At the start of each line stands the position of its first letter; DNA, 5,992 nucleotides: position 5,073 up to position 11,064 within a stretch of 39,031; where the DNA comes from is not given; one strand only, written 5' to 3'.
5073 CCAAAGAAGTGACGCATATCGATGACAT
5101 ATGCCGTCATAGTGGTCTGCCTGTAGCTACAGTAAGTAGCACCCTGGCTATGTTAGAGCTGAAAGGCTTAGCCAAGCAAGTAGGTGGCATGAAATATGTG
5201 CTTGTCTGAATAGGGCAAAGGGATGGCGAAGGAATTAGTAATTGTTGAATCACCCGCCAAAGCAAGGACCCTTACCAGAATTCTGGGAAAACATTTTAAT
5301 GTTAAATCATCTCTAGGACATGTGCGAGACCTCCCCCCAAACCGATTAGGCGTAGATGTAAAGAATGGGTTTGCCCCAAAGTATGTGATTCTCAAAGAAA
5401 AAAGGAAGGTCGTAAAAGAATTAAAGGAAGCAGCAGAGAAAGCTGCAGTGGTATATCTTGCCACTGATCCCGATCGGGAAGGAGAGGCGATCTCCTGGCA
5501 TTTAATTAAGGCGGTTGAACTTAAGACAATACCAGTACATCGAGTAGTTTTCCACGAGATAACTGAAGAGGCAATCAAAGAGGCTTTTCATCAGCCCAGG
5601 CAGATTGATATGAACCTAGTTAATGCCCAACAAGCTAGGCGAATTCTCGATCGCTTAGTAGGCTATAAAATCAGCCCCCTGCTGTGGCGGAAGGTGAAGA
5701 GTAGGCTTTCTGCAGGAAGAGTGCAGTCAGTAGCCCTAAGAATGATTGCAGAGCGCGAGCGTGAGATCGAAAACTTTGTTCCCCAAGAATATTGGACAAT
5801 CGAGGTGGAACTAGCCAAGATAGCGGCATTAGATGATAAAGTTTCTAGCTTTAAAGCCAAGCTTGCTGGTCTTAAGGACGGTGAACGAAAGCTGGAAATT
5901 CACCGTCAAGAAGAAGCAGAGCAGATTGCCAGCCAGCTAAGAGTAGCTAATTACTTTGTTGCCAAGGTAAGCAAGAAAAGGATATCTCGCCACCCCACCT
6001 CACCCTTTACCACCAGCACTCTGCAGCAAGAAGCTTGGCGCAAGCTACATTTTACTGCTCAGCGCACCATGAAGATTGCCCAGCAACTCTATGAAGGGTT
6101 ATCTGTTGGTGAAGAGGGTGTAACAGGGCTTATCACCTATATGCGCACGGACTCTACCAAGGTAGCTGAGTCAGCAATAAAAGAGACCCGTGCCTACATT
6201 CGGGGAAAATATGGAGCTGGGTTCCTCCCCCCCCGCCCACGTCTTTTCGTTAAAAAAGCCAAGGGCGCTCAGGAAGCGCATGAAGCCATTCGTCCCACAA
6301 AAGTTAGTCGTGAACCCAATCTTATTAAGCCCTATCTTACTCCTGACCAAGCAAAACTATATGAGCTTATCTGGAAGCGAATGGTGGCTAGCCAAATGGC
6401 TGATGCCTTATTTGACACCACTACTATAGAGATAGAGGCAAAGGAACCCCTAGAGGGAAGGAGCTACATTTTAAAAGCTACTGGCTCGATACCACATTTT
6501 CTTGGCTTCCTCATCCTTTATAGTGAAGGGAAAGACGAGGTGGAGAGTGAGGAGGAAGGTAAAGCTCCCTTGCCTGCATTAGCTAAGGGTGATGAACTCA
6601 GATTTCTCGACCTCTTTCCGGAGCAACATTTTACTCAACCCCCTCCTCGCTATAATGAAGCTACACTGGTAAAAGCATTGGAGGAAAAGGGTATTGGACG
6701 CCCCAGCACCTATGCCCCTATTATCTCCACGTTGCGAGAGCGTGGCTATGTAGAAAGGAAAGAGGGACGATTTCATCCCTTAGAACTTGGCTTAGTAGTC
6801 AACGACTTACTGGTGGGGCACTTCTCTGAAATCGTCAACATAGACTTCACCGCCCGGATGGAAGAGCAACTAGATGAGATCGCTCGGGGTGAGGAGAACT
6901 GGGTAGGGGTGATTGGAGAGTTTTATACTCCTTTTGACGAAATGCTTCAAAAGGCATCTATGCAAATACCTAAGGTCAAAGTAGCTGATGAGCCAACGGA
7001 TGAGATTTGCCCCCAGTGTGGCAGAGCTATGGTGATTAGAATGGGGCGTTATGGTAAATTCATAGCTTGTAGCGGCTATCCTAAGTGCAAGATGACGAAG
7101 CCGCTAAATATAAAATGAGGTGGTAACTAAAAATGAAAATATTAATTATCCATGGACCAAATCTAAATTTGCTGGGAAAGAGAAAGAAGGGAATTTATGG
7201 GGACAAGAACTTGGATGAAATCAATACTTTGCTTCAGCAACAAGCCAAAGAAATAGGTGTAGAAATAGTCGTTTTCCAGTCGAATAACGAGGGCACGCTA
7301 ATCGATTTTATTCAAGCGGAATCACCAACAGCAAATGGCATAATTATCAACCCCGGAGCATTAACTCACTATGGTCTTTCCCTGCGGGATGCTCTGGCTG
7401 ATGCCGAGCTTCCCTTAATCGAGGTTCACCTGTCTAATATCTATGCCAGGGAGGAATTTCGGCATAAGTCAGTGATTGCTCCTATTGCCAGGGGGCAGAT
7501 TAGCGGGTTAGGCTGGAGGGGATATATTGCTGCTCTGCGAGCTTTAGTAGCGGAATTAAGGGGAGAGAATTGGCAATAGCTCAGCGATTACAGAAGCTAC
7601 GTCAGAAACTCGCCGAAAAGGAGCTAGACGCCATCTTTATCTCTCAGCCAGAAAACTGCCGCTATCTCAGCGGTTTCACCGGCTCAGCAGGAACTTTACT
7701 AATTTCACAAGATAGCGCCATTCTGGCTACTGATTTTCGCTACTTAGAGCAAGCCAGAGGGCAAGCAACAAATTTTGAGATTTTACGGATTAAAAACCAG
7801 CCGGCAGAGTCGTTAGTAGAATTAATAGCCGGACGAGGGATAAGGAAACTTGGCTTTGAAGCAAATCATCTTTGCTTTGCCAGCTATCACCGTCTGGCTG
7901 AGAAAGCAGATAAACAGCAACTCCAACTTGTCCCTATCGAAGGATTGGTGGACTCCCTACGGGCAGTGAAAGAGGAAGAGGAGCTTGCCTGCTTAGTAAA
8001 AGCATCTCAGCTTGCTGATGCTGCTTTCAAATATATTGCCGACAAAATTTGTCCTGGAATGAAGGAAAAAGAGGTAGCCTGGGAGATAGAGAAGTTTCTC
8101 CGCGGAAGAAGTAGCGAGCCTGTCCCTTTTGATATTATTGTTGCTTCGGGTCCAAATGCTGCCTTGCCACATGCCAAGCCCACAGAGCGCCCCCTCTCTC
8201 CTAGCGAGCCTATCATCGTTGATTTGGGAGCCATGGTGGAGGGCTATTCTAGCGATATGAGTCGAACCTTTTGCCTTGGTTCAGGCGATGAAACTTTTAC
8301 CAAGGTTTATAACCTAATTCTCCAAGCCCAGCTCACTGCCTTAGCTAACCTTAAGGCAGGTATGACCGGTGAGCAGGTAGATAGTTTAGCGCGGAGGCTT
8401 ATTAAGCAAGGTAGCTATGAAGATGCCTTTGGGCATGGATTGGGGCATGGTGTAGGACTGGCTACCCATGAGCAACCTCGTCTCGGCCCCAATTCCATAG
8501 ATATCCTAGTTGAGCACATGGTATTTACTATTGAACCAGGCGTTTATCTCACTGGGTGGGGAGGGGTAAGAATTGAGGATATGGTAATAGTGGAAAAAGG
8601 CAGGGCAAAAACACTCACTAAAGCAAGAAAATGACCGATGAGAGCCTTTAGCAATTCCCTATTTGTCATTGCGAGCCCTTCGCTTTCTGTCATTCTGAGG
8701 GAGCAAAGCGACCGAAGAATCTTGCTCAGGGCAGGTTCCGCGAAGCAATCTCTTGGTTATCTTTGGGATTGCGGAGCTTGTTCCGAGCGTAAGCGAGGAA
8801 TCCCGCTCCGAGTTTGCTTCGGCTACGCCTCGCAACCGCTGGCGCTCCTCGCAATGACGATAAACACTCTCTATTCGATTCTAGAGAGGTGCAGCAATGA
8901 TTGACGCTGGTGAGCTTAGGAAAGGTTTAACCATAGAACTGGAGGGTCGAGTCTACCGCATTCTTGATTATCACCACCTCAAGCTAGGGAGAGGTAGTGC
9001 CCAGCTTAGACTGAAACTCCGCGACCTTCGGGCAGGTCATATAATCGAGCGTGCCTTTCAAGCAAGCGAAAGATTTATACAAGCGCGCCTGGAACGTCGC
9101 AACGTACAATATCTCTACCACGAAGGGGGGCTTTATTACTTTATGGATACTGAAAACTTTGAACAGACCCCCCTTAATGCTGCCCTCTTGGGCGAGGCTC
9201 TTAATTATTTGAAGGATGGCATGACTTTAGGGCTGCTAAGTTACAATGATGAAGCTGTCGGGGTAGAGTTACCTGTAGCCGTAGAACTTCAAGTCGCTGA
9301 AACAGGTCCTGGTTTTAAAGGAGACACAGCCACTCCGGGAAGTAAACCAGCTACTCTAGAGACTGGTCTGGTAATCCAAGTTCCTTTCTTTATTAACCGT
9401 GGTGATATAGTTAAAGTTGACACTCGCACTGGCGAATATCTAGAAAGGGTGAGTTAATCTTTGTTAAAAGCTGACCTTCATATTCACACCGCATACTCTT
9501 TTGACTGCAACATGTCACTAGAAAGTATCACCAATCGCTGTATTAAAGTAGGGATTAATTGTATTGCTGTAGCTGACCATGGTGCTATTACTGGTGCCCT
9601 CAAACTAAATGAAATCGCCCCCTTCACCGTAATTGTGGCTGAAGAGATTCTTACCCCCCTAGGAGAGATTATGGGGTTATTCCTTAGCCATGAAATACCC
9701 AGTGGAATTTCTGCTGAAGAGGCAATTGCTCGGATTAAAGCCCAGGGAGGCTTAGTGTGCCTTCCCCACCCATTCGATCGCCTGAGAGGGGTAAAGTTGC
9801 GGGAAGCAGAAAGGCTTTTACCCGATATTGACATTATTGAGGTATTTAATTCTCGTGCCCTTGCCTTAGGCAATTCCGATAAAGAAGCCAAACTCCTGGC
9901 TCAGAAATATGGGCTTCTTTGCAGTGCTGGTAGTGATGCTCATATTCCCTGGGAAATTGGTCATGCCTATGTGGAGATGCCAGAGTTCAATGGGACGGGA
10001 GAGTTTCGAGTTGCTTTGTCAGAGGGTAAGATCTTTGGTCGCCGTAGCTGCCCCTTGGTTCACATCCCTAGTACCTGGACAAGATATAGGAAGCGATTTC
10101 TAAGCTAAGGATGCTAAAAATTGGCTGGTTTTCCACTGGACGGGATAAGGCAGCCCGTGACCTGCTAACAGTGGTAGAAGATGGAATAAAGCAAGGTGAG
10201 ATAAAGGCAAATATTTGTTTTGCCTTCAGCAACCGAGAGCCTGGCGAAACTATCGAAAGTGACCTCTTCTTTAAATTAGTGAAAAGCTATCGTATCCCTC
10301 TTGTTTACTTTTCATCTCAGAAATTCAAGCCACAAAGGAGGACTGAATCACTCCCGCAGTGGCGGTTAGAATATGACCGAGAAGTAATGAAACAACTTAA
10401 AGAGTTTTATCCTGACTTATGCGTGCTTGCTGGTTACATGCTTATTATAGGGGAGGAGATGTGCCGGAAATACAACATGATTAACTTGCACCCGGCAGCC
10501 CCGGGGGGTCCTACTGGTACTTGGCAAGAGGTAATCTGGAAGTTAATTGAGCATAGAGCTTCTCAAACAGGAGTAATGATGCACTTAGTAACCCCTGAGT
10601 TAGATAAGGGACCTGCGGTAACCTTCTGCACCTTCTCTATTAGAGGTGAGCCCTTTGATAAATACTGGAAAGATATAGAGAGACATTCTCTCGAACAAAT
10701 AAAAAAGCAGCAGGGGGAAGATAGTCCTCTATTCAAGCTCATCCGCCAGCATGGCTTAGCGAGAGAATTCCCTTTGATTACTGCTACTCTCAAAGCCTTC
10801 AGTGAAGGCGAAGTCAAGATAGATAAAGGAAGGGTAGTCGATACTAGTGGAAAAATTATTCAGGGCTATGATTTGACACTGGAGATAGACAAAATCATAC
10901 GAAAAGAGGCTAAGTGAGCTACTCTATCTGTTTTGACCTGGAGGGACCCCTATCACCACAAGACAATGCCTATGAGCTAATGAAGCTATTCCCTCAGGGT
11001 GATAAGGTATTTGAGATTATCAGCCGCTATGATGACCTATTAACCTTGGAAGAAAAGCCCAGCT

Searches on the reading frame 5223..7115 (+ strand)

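Call 22: search_protein_families(library=pfam, proteins=[window:5223-7115:+], max_evalue=0.0001)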
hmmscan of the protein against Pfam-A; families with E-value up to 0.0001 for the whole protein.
window:5223-7115:+ (631 aa): 3 families
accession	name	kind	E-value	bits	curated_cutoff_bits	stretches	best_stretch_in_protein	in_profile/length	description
PF01131.25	Topoisom_bac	-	8.8e-128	427.2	35.1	1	128-564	2-410/411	DNA topoisomerase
PF01751.28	Toprim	-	7.5e-22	77.8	23.1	1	4-113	1-96/96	Toprim domain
PF01396.24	Zn_ribbon_Top1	-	4.2e-16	58.9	32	1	594-629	2-37/39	Topoisomerase DNA binding C4 zinc finger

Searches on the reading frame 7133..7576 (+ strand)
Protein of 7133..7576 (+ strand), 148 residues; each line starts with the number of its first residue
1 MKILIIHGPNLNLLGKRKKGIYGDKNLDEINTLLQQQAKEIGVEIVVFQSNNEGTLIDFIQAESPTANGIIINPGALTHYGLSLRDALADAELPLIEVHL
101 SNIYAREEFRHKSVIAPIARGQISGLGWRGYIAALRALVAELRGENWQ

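Call 22: search_protein_families(library=pfam, proteins=[window:7133-7576:+], max_evalue=0.0001)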
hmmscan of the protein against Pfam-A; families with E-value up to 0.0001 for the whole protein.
window:7133-7576:+ (148 aa): 1 family
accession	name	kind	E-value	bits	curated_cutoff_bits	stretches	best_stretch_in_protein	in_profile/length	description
PF01220.24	DHquinase_II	-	2.4e-56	189.7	23.3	1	2-138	1-137/138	Dehydroquinase class II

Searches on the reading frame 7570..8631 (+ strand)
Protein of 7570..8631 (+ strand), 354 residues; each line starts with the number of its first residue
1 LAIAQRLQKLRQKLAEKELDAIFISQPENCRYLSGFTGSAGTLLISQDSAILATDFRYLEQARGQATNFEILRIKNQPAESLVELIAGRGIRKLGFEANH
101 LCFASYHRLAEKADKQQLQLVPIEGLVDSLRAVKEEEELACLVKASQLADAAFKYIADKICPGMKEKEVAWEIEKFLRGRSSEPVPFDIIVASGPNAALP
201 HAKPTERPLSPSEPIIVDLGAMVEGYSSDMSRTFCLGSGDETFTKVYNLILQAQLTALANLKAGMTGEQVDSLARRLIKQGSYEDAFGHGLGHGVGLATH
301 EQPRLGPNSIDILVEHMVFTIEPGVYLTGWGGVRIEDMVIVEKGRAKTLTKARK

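Call 22: search_protein_families(library=pfam, proteins=[window:7570-8631:+], max_evalue=0.0001)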
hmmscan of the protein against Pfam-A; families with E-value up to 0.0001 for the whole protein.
window:7570-8631:+ (354 aa): 2 families
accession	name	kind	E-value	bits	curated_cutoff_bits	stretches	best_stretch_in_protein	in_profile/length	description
PF00557.29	Peptidase_M24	-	3.4e-63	213.6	23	1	141-342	2-207/208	Metallopeptidase family M24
PF01321.24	Creatinase_N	-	1.2e-31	110.4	22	1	6-133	1-128/128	Creatinase/Prolidase N-terminal domain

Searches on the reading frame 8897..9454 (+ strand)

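Call 22: search_protein_families(library=pfam, proteins=[window:8897-9454:+], max_evalue=0.0001)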
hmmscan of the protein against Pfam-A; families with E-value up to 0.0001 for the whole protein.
window:8897-9454:+ (186 aa): 3 families
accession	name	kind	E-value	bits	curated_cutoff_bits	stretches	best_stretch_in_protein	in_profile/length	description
PF09285.17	Elong-fact-P_C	-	1.3e-27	95.7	25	1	129-184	1-56/56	Elongation factor P, C-terminal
PF01132.26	EFP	-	1.3e-20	73.5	27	1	68-121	1-54/54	Elongation factor P (EF-P) OB domain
PF08207.18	EFP_N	-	5.2e-17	62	23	1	4-60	2-58/58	Elongation factor P (EF-P) KOW-like domain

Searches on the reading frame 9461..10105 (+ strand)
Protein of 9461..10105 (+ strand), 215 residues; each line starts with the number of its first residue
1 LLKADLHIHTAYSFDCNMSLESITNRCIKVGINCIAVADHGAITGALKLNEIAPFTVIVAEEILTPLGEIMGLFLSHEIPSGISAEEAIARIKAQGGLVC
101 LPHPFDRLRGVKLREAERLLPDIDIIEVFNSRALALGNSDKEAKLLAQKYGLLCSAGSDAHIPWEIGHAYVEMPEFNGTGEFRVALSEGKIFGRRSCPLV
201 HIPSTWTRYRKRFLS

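Call 22: search_protein_families(library=pfam, proteins=[window:9461-10105:+], max_evalue=0.0001)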
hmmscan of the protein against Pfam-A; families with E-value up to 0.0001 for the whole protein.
window:9461-10105:+ (215 aa): 2 families
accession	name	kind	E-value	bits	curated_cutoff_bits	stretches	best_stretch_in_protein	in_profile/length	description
PF13263.12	PHP_C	-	3.5e-12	46.1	21.3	1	141-190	5-55/56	PHP-associated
PF02811.25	PHP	-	5.8e-08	33.7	26.4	1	5-49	1-46/164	PHP domain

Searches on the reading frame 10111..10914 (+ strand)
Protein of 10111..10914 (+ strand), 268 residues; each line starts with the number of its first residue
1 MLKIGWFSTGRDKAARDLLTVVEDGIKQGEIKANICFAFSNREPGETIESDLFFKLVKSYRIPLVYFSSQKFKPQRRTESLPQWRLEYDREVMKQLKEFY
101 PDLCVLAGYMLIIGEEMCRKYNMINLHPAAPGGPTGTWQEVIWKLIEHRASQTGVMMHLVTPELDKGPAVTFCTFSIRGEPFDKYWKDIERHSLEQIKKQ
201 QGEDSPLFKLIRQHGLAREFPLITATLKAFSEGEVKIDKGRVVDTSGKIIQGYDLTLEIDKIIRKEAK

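Call 22: search_protein_families(library=pfam, proteins=[window:10111-10914:+], max_evalue=0.0001)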
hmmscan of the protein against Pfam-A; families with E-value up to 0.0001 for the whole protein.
window:10111-10914:+ (268 aa): 1 family
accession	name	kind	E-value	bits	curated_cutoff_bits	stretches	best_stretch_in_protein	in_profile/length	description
PF00551.24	Formyl_trans_N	-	8e-15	55.5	26.1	1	25-170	20-149/181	Formyl transferase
